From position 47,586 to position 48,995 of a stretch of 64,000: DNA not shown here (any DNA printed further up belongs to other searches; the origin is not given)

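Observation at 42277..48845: Uncharacterised three-gene envelope module joined to the 5' side of the archaellum operon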

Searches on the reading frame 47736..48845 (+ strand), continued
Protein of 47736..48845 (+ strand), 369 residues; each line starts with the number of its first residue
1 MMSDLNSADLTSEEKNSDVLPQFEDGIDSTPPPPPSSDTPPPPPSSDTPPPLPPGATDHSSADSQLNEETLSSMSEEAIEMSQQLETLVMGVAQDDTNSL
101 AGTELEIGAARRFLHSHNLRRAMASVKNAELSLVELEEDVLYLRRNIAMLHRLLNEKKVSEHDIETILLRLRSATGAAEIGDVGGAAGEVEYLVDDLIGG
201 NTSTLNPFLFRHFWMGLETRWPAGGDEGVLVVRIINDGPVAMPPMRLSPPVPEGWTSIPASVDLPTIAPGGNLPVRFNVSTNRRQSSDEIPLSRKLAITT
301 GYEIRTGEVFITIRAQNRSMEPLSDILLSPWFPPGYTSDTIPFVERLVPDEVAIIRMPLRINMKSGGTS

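Call 34: find_encoding_contigs(protein=P0208, flank=10000, max_places=2)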
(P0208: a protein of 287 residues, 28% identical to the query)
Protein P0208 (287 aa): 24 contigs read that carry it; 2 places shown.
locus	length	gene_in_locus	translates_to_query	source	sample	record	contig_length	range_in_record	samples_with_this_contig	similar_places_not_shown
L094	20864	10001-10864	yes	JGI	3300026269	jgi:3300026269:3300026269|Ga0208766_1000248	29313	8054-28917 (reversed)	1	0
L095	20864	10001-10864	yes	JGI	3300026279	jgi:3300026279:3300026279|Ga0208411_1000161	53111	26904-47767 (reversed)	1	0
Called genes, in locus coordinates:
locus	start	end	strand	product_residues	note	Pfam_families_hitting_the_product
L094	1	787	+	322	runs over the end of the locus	-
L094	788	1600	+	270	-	-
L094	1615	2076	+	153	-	-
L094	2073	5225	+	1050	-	-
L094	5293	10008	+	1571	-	PF10633:NPCBM_assoc (faint), PF11614:FixG_C (faint)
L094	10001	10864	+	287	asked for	PF02883:Alpha_adaptinC2 (faint)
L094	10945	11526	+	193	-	PF01917:Flagellin_arch-type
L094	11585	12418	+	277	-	-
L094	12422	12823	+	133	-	-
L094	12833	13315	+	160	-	-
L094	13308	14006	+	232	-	PF06745:ATPase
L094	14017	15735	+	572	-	PF00437:T2SSE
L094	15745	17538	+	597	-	PF00482:T2SSF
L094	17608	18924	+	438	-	PF00924:MS_channel_2nd, PF21082:MS_channel_3rd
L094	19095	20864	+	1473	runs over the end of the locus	-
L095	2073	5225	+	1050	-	-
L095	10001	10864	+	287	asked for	PF02883:Alpha_adaptinC2 (faint)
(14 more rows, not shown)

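Call 39: search_solved_structures(query=A2, max_evalue=10)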
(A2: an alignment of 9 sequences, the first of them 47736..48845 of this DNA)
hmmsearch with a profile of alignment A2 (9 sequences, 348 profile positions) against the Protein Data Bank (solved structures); distinct sequences matched with E-value up to 10: 27.
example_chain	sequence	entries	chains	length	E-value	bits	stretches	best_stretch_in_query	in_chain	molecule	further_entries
8qox_B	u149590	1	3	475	0.0018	20.7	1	56-175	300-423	Conserved membrane protein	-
9fyn_A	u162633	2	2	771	0.0033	19.8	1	211-262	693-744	lacto-n-biosidase GH20 | TrpyGH20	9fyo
5hiu_A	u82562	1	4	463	0.042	16.1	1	118-193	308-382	GTPase activator-like protein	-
7y9n_A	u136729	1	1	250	0.045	16.1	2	40-115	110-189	Spike protein S2',5HB-H2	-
2c5j_A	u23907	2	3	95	0.14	14.4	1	78-136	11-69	T-SNARE AFFECTING A LATE GOLGI COMPARTMENT PROTEIN 1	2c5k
7tbi_X1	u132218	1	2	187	0.16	14.2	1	12-122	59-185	Nsp1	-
9iho_T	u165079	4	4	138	0.19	14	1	244-302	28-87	Acyl carrier protein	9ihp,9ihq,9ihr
5zwn_S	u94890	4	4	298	0.2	13.9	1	36-156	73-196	U1 small nuclear ribonucleoprotein A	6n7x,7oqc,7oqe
2c5i_T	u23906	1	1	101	0.21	13.8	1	78-136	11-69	T-SNARE AFFECTING A LATE GOLGI COMPARTMENT PROTEIN 1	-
4gn0_A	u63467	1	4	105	0.23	13.7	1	40-135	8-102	Hamp domain of AF1503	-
6n7p_C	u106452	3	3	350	0.51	12.6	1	36-156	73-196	U1 small nuclear ribonucleoprotein A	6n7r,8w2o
4zry_B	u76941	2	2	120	0.87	11.8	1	40-125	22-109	Keratin, type II cytoskeletal 1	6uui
13hr_I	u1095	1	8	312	1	11.6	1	35-152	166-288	Mce/MlaD domain-containing protein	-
4cq4_A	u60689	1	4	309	1.2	11.4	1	37-134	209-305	ENGINEERED VERSION OF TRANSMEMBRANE RECEPTOR AF1503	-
6h9m_A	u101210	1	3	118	1.2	11.3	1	61-135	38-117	Coiled-coil domain-containing protein 90B, mitochondrial,General control protein GCN4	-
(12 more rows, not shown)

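Call 42: search_protein_families(library=ncbifam, proteins=[window:47736-48845:+, L086:2057-5221:+], max_evalue=1)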
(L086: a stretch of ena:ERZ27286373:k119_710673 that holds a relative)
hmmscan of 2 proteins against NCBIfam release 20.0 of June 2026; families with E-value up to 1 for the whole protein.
window:47736-48845:+ (369 aa): 0 families

L086:2057-5221:+ (1054 aa): 0 families

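Call 51: search_protein_families(library=pfam, alignment_id=A5, max_evalue=1)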
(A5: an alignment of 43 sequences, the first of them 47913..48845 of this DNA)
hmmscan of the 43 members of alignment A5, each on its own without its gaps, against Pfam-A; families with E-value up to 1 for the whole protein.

A. member 1, window:47913-48845:+ (310 aa): 2 families
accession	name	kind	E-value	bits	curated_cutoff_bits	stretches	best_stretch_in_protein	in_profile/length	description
PF10633.15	NPCBM_assoc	-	0.00057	20.5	24.4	1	166-223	4-61/78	NPCBM-associated, NEW3 domain of alpha-galactosidase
PF04375.19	HemX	-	0.25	11.4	25.9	1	41-114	7-80/236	HemX, putative uroporphyrinogen-III C-methyltransferase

B. families by the number of members that match (of 43 scanned): 56 families (the first 25 are shown)
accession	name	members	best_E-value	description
PF10633.15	NPCBM_assoc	35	2.6e-06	NPCBM-associated, NEW3 domain of alpha-galactosidase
PF08286.16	Spc24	11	0.0018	Spc24 subunit of Ndc80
PF02883.26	Alpha_adaptinC2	10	3.1e-05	Adaptin C-terminal domain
PF06160.17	EzrA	10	6.6e-05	Septation ring formation regulator, EzrA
PF12329.13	TMF_DNA_bd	9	0.00059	TATA element modulatory factor 1 DNA binding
PF10473.14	CENP-F_leu_zip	8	0.007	Leucine-rich repeats of kinetochore protein Cenp-F/LEK1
PF07719.23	TPR_2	8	0.013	Tetratricopeptide repeat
PF01576.24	Myosin_tail_1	6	0.0079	Myosin tail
PF14791.11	DNA_pol_B_thumb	5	0.00059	DNA polymerase beta thumb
PF00261.25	Tropomyosin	5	0.055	Tropomyosin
PF13424.12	TPR_12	4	3.7e-05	Tetratricopeptide repeat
PF14644.12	DUF4456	3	0.011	Domain of unknown function (DUF4456)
PF07219.19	HemY_N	3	0.027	HemY protein N-terminus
PF04899.17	MbeD_MobD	3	0.029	MbeD/MobD like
PF10345.15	Cohesin_load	3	0.098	Cohesin loading factor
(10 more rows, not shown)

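Call 57: predict_structure(alignment_id=A5)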
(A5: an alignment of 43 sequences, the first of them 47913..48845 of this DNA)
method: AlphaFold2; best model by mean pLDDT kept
length: 310 residues; sequences in the alignment: 43
mean_pLDDT: 75.0   pTM: 0.56
mean pLDDT of the five models: 75.0, 73.4, 73.3, 72.7, 70.7
residues with pLDDT >= 90: 35; 70-90: 182; 50-70: 68; < 50: 25
segments of 3 or more residues with pLDDT < 50: 1-4, 33-42, 142-145, 306-310
pLDDT, mean of each block of 10 residues (from residue 1): 49 60 62 46 56 61 78 82 79 74 81 85 81 74 54 83 79 88 82 84 88 90 63 75 81 90 88 81 89 90 52
secondary structure, 60 per line:
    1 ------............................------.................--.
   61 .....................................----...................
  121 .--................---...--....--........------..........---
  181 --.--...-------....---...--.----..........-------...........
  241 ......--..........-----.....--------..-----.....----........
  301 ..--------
elements in order: H7-34 H41-57 H60-97 H102-121 H124-139 H148-151 E154-161 E168-177 E186-188 E196-199 E203-205 E213-222 H230-236 E237-246 E249-258 E264-268 E284-288 E293-302
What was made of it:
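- Tried and rejected: The second run, with 43 sequences including Marine Group II b, gave pLDDT 75 (call 57).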

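Call 61: fold_search(model_id=the predicted structure, library=pdb)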
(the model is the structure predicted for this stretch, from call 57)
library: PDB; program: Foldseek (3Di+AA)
matches with E <= 10: 927; with E <= 0.001: 3
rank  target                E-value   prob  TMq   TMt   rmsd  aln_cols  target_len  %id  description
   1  8bl3                  4.9e-04  0.98  0.16  0.28  13.9       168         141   15  De novo single-chain immunoglobulin dimer scIg12 (released 2023-10-04)
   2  7sqc_F1               8.1e-04  0.96  0.15  0.10  20.6       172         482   15  Ciliary C1 central pair apparatus isolated from Chlamydomonas reinhardtii (released 2022-04-13)
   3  9fyn                  8.6e-04  1.00  0.23  0.10   5.2       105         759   20  Lacto-N-biosidase from Trueperella pyogenes (released 2024-10-09)
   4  2iv9_A                1.4e-03  1.00  0.18  0.23   4.3        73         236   16  B2-appendage from AP2 in complex with Eps15 peptide (released 2007-03-13)
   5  6a8p_C                1.5e-03  0.84  0.17  0.09  16.1       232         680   12  Transglutaminase 2 mutant G224V in complex with GTP (released 2018-09-26)
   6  7sqc_M1               1.6e-03  0.92  0.17  0.10  17.1       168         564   11  Ciliary C1 central pair apparatus isolated from Chlamydomonas reinhardtii (released 2022-04-13)
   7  6vbu_1                2.2e-03  0.99  0.21  0.14  16.4       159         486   17  Structure of the bovine BBSome complex (released 2020-01-29)
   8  9ijj_E                2.3e-03  0.92  0.15  0.10  18.8       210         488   12  In situ structure of the central apparatus in mouse sperm axoneme. (released 2025-06-04)
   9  1nug_B                2.3e-03  0.91  0.18  0.09  16.9       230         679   11  Role of Calcium Ions in the Activation and Activity of the Transglutaminase 3 Enzyme (2 calciums, 1 Mg, inactive form) (released 2003-04-22)
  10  2qsv                  2.7e-03  0.93  0.17  0.23  13.3       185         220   11  Crystal structure of protein of unknown function from Porphyromonas gingivalis W83 (released 2007-09-25)
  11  7sqc_F0               3.2e-03  0.92  0.16  0.16  20.1       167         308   14  Ciliary C1 central pair apparatus isolated from Chlamydomonas reinhardtii (released 2022-04-13)
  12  8oxw_A                3.2e-03  0.82  0.17  0.09  16.4       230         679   12  Transglutaminase 3 in complex with DH patient-derived Fab DH63-B02 (released 2023-10-18)
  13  6a8p_B                3.4e-03  0.75  0.17  0.09  16.6       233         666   12  Transglutaminase 2 mutant G224V in complex with GTP (released 2018-09-26)
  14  9fh8_H                3.8e-03  0.77  0.14  0.15  21.2       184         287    8  Crystal structure of the SPD-2 domain of Apis dorsata CEP192 (released 2025-03-26)
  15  9ijj_C                4.1e-03  0.89  0.15  0.06  18.9       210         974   11  In situ structure of the central apparatus in mouse sperm axoneme. (released 2025-06-04)
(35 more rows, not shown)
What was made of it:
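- The C-terminal domain matches NEW3/adaptin-appendage-type sandwiches instead (calls 51, 61).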

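Call 62: find_encoding_contigs(protein=P0123, flank=10000, max_places=2)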
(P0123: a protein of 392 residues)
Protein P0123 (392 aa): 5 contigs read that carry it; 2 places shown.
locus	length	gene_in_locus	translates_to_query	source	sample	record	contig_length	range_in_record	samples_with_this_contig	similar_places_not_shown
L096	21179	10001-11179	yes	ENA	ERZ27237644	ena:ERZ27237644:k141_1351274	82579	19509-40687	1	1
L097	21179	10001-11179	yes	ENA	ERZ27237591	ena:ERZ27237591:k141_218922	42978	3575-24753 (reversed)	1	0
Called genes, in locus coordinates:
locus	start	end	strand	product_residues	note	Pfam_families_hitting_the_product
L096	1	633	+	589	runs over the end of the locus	PF04412:AcnX, PF28403:AcnX_2nd, PF28406:AcnX_3rd, PF01989:AcnX_swivel_put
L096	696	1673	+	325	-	PF00106:adh_short (weak), PF01073:3Beta_HSD, PF01370:Epimerase, PF02719:Polysacc_synt_2 (faint), PF04321:RmlD_sub_bind, PF16363:GDP_Man_Dehyd, PF07993:NAD_binding_4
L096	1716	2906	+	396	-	PF01545:Cation_efflux, PF16916:ZT_dimer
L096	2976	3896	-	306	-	PF01613:Flavin_Reduct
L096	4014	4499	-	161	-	PF00578:AhpC-TSA, PF08534:Redoxin, PF13911:AhpC-TSA_2 (weak)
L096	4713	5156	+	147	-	-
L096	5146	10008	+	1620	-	PF07705:CARDB (faint), PF10633:NPCBM_assoc (faint), PF23619:Ig_VWA7 (faint)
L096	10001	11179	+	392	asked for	-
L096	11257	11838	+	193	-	PF01917:Flagellin_arch-type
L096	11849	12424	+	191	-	PF01917:Flagellin_arch-type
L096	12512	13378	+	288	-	-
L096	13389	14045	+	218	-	-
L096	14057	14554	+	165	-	PF01917:Flagellin_arch-type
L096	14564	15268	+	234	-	PF19044:P-loop_TraG (faint), PF06745:ATPase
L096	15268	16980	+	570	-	PF00437:T2SSE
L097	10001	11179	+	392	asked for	-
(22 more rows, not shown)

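Call 63: find_encoding_contigs(protein=P0129, flank=10000, max_places=2)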
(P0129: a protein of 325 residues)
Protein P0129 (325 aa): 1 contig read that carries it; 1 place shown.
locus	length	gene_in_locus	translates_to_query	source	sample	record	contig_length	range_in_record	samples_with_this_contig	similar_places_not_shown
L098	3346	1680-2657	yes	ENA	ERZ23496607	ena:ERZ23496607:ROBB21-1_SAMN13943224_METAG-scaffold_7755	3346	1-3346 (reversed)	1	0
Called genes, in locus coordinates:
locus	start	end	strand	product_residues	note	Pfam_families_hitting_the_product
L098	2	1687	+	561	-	?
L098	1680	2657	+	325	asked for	-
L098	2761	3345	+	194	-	PF01917:Flagellin_arch-type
